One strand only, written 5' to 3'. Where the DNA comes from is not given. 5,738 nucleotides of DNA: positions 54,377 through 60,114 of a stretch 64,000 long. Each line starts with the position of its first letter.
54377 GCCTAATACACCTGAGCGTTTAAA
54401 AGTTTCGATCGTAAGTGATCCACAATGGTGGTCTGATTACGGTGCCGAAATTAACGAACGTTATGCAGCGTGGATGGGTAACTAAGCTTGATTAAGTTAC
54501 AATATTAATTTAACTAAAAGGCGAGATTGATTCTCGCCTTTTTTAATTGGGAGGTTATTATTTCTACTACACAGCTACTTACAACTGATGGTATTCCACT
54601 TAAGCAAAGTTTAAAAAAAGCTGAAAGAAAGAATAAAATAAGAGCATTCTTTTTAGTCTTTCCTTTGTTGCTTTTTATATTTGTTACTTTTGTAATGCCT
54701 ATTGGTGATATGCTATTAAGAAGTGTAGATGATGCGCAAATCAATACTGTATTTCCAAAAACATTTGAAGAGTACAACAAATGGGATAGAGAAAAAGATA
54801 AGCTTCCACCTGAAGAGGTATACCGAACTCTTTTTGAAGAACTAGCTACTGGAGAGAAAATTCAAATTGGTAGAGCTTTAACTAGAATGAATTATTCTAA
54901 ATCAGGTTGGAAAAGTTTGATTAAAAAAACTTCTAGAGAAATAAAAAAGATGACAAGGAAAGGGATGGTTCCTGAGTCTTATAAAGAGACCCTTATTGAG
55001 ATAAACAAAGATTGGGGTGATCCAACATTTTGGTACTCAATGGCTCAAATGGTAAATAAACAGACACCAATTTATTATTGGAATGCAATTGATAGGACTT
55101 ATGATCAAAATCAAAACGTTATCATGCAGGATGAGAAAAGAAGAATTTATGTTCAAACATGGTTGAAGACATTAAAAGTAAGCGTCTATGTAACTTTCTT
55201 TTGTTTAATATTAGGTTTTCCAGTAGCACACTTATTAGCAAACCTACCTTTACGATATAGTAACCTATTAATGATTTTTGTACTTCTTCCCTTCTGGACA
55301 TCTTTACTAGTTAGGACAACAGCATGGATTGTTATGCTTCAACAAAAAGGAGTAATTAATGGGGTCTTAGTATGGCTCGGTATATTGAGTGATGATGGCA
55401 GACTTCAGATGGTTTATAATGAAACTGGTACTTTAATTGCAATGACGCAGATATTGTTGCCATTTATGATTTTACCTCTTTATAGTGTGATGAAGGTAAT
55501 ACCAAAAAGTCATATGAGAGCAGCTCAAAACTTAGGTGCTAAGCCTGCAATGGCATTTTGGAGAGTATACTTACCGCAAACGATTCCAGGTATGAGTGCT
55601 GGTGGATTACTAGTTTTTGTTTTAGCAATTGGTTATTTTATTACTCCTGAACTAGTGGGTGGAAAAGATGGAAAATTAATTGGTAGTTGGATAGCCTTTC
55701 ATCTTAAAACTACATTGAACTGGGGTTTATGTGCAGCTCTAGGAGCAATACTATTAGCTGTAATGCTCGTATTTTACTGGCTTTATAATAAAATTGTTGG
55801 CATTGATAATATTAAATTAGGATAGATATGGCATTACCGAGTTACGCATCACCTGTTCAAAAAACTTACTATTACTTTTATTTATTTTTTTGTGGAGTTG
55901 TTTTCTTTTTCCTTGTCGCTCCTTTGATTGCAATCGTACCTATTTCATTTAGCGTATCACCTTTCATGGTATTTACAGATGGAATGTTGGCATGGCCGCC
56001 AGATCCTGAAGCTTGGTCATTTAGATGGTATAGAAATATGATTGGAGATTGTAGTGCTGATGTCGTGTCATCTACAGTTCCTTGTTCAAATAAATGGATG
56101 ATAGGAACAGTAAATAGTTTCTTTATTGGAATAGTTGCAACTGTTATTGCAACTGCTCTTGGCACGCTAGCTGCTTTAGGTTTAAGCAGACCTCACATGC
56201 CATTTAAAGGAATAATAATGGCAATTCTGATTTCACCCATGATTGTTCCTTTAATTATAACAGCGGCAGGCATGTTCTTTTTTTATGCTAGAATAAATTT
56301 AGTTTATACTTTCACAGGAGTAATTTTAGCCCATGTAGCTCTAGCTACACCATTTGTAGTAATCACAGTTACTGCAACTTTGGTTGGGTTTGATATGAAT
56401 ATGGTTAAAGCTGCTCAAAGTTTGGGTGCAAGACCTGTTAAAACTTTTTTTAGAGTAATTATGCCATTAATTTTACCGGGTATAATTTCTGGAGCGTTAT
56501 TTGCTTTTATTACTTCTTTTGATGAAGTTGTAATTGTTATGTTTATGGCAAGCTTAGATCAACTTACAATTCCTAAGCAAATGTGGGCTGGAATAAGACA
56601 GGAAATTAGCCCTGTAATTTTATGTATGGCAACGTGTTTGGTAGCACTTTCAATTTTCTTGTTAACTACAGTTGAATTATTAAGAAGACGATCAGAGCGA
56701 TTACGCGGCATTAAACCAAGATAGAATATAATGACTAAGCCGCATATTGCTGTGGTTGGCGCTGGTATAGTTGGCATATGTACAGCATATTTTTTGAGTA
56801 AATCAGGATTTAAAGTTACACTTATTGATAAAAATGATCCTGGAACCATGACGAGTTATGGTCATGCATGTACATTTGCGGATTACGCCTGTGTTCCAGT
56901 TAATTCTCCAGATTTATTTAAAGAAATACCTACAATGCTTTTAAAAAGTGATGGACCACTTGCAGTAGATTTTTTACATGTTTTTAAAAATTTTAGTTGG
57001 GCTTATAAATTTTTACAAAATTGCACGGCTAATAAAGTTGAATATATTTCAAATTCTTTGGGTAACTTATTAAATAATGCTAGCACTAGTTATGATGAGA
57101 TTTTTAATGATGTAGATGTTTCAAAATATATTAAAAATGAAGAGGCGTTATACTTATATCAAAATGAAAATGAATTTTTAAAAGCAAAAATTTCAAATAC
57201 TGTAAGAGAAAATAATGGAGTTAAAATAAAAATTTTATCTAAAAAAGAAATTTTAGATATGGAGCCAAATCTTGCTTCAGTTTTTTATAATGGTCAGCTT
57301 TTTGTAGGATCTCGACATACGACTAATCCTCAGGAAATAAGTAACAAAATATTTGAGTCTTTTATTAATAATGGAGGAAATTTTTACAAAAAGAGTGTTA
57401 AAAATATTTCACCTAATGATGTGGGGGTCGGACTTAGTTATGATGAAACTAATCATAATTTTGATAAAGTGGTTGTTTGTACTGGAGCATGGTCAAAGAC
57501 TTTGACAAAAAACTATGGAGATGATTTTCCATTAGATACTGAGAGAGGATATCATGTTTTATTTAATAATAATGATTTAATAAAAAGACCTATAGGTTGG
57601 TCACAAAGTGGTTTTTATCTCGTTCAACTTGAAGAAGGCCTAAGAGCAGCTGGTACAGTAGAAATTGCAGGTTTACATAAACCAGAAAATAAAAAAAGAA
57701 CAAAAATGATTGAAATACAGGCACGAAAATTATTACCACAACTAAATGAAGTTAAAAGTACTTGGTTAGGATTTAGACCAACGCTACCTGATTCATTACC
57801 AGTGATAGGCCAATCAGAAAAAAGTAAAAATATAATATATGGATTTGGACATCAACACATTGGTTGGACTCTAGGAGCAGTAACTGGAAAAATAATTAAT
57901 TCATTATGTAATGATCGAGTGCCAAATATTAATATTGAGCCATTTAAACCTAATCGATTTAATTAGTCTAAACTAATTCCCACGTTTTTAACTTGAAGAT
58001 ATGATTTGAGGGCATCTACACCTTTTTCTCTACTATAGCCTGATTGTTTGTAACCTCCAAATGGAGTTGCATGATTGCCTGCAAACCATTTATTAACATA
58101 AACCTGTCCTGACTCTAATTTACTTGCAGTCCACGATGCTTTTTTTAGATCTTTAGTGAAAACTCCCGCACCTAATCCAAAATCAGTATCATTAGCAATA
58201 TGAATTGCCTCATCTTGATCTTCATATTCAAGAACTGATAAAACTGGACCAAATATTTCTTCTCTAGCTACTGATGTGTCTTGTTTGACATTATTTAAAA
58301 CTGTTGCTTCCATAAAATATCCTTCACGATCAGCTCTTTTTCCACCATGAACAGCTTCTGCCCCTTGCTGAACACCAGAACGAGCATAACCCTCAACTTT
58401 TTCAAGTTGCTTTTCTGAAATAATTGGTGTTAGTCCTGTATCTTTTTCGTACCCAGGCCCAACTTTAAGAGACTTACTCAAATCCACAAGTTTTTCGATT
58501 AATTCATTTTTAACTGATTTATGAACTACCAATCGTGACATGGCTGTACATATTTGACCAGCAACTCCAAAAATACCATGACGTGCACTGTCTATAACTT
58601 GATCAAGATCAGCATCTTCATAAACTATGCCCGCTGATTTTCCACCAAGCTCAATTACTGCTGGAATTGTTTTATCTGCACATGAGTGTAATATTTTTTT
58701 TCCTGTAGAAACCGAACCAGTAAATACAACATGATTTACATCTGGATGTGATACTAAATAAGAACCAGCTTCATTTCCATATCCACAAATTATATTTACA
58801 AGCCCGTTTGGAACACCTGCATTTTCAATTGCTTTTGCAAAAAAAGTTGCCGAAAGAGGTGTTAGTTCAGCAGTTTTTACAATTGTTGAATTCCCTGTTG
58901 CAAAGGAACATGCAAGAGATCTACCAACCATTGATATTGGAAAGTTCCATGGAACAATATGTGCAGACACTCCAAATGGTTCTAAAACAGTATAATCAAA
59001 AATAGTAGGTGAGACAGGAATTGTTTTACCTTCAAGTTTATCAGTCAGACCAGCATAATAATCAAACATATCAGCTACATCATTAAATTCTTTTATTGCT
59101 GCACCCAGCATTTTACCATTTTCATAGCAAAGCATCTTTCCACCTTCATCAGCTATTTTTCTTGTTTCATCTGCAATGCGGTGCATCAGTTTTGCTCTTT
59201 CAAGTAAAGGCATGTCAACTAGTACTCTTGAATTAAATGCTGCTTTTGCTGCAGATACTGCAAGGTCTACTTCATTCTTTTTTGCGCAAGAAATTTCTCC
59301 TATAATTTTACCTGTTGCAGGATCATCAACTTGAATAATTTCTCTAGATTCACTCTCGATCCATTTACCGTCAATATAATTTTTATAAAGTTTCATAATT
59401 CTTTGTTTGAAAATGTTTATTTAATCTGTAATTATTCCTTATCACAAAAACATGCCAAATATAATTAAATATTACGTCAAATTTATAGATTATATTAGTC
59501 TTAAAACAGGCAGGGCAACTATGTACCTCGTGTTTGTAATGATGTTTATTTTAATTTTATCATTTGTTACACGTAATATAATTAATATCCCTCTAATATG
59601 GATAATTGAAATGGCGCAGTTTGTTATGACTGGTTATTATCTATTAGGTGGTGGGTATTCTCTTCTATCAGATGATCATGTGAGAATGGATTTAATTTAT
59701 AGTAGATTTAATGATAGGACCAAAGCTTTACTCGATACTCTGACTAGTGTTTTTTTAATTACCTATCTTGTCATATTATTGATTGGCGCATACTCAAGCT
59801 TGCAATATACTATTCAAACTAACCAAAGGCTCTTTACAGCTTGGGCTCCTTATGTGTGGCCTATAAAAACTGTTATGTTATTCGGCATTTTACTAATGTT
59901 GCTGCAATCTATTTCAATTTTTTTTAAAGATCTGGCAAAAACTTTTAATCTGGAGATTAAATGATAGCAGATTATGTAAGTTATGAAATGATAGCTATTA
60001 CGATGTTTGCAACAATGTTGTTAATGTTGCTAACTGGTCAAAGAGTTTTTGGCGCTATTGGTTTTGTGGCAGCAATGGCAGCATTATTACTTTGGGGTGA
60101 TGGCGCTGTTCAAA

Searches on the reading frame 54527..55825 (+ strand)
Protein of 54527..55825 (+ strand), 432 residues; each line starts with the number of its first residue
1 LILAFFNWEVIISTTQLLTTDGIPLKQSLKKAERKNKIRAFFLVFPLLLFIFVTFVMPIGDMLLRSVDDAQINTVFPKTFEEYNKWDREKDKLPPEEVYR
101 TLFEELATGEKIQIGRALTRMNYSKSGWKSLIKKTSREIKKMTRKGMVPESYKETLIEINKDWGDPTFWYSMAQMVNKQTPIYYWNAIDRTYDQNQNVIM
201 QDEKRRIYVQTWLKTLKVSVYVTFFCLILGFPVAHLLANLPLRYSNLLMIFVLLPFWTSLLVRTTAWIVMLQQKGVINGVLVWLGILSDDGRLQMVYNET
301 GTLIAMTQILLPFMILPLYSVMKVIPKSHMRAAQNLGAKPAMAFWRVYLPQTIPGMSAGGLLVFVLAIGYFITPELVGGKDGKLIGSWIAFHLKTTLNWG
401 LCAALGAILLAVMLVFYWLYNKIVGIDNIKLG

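Call 18: search_protein_families(library=pfam, proteins=[window:54527-55825:+], max_evalue=0.001)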
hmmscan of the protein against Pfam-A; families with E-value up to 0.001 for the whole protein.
window:54527-55825:+ (432 aa): 1 family
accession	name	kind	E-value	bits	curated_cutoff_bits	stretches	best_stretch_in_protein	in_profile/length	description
PF00528.27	BPD_transp_1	-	1.8e-13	51.1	26.4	1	230-421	1-176/184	Binding-protein-dependent transport system inner membrane component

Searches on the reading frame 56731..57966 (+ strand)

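Call 18: search_protein_families(library=pfam, proteins=[window:56731-57966:+], max_evalue=0.001)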
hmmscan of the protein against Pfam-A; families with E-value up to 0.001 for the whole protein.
window:56731-57966:+ (411 aa): 9 families
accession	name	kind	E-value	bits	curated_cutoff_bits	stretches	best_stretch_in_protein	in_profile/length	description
PF01266.30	DAO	-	1e-51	177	27.9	1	6-389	2-350/353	FAD dependent oxidoreductase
PF13450.12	NAD_binding_8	-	2.2e-08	34.7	21.9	1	8-38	1-32/68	NAD(P)-binding Rossmann-like domain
PF07992.20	Pyr_redox_2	-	4.6e-07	30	26.1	0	5-36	144-175/291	Pyridine nucleotide-disulphide oxidoreductase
PF03721.20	UDPG_MGDP_dh_N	-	3.8e-05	23.8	27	1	5-36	2-33/187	UDP-glucose/GDP-mannose dehydrogenase family, NAD binding domain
PF03486.20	HI0933_like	-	0.00013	21.9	50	0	5-36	2-33/244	HI0933-like protein Rossmann domain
PF02558.23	ApbA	-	0.00015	21.8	22.2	1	6-36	1-31/150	Ketopantoate reductase PanE/ApbA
PF00070.33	Pyr_redox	-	0.00016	22.6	22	0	5-36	1-32/82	Pyridine nucleotide-disulphide oxidoreductase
PF01494.25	FAD_binding_3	-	0.0003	20.5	22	1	6-45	4-43/349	FAD binding domain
PF02737.24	3HCDH_N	-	0.00088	19.7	22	0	5-36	1-32/180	3-hydroxyacyl-CoA dehydrogenase, NAD binding domain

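Call 47: search_protein_families(library=ncbifam, proteins=[window:56731-57966:+], max_evalue=1e-10)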
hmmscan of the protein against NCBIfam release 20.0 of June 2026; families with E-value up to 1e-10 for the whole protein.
window:56731-57966:+ (411 aa): 10 families
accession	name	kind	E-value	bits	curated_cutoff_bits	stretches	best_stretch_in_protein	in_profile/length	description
NF001933.0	PRK00711.1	subfamily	5.9e-52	177.1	383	1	5-410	2-416/429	D-amino acid dehydrogenase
NF009074.0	PRK12409.1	equivalog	5.6e-45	154.2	494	1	5-395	3-405/410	D-amino acid dehydrogenase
TIGR02352.1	thiamin_ThiO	equivalog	2e-34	119.2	250.8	1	104-392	51-346/351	glycine oxidase ThiO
NF040813.1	pro_dh_Thprot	equivalog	9.7e-20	71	600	1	240-397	208-352/362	D-proline dehydrogenase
TIGR03197.1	MnmC_Cterm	equivalog_domain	2.8e-15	56.3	174.2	0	187-368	134-322/400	FAD-dependent 5-carboxymethylaminomethyl-2-thiouridine(34) oxidoreductase MnmC1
NF033460.1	glycerol3P_ox_II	equivalog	6.7e-14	51.8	460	0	122-281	73-235/361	type 2 glycerol-3-phosphate oxidase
TIGR01377.1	soxA_mon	subfamily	4e-13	48.9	479.65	0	7-37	4-34/381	amino oxidase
NF008425.0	PRK11259.1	equivalog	1.5e-12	47.2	257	0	220-411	170-376/377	N-methyl-L-tryptophan oxidase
NF008726.1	PRK11728.1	equivalog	2.8e-12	46.2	299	0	159-265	108-212/389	L-2-hydroxyglutarate oxidase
TIGR03364.1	HpnW_proposed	hypoth_equivalog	1.3e-11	44.2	285.1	0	6-37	3-34/365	TIGR03364 family FAD-dependent oxidoreductase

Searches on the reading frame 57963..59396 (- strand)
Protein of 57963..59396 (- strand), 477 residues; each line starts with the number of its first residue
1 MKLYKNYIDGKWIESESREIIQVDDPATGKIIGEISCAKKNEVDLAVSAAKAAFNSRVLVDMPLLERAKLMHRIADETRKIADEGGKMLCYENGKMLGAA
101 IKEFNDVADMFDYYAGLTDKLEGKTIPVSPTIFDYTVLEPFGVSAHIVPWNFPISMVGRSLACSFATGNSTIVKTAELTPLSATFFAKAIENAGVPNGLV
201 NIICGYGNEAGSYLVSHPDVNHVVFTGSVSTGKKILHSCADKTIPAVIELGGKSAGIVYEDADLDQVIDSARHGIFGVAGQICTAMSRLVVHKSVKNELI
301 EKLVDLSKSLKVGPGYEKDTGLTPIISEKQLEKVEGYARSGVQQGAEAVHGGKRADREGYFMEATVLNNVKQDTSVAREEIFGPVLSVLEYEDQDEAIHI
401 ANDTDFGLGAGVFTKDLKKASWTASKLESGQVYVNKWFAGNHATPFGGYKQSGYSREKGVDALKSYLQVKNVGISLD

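Call 18: search_protein_families(library=pfam, proteins=[window:57963-59396:-], max_evalue=0.001)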
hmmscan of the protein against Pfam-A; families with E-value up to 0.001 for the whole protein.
window:57963-59396:- (477 aa): 1 family
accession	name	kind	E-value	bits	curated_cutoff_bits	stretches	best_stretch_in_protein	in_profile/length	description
PF00171.27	Aldedh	-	1.1e-158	529.1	23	1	12-472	1-461/461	Aldehyde dehydrogenase family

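Call 47: search_protein_families(library=ncbifam, proteins=[window:57963-59396:-], max_evalue=1e-10)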
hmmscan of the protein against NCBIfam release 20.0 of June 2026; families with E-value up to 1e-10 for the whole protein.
window:57963-59396:- (477 aa): 40 families (the best 25 are shown)
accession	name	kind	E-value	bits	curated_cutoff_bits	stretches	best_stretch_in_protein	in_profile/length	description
TIGR01804.1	BADH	equivalog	1.3e-133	446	668.6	1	7-470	1-467/467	betaine-aldehyde dehydrogenase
NF009725.0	PRK13252.1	equivalog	2.8e-126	421.8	593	1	2-476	5-481/488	betaine-aldehyde dehydrogenase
TIGR02299.1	HpaE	equivalog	2.8e-123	412.1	638.35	1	5-476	2-478/488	5-carboxymethyl-2-hydroxymuconate semialdehyde dehydrogenase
NF045735.1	PaDhStyDPseudo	equivalog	1.2e-118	396.9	850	1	7-474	6-481/483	phenylacetaldehyde dehydrogenase StyD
NF010000.0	PRK13473.1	subfamily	1.1e-117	393.6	615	1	5-473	4-471/475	aminobutyraldehyde dehydrogenase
NF045736.1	PaDhStyDRhodo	equivalog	1.6e-113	379.8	800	1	6-474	5-477/479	phenylacetaldehyde dehydrogenase StyD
NF052305.1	DioxValDhHalo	equivalog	1.1e-110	370.8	750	1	3-472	4-479/483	2,5-dioxovalerate dehydrogenase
NF042993.1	AlphKGSA_gudD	equivalog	3.7e-109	365.6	770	1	2-474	2-480/481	alpha-ketoglutaric semialdehyde dehydrogenase GucD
TIGR01780.1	SSADH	subfamily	9.7e-109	364.2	646.35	1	23-470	1-448/448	succinate-semialdehyde dehydrogenase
TIGR03216.1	OH_muco_semi_DH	equivalog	1.2e-106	357.2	693.25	1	4-475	1-480/481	2-hydroxymuconic semialdehyde dehydrogenase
NF007497.0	PRK10090.1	equivalog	2.4e-106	356.4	500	1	2-473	5-476/480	aldehyde dehydrogenase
NF006916.0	PRK09407.1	equivalog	1.2e-105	354.1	521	1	14-473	29-491/526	succinic semialdehyde dehydrogenase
NF050026.1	AcaldDHExaC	equivalog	1.2e-104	350.7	900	1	3-475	15-494/503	acetaldehyde dehydrogenase ExaC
TIGR01237.1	D1pyr5carbox2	equivalog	1.1e-102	344.5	659.65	1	2-472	31-507/511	L-glutamate gamma-semialdehyde dehydrogenase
NF002852.0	PRK03137.1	subfamily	1.5e-102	344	648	1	4-473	37-511/514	L-glutamate gamma-semialdehyde dehydrogenase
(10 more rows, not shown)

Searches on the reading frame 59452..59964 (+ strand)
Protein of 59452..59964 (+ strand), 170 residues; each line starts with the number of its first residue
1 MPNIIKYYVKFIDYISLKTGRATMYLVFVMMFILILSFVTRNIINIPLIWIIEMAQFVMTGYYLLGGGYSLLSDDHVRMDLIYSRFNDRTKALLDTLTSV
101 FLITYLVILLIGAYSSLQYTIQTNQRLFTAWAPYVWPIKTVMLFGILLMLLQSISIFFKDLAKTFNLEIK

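Call 18: search_protein_families(library=pfam, proteins=[window:59452-59964:+], max_evalue=0.001)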
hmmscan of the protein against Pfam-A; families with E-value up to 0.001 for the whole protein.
window:59452-59964:+ (170 aa): 1 family
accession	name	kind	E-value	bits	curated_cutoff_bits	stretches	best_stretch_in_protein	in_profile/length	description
PF04290.18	DctQ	-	3.5e-20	72.7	28.3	1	30-161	1-130/132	Tripartite ATP-independent periplasmic transporters, DctQ component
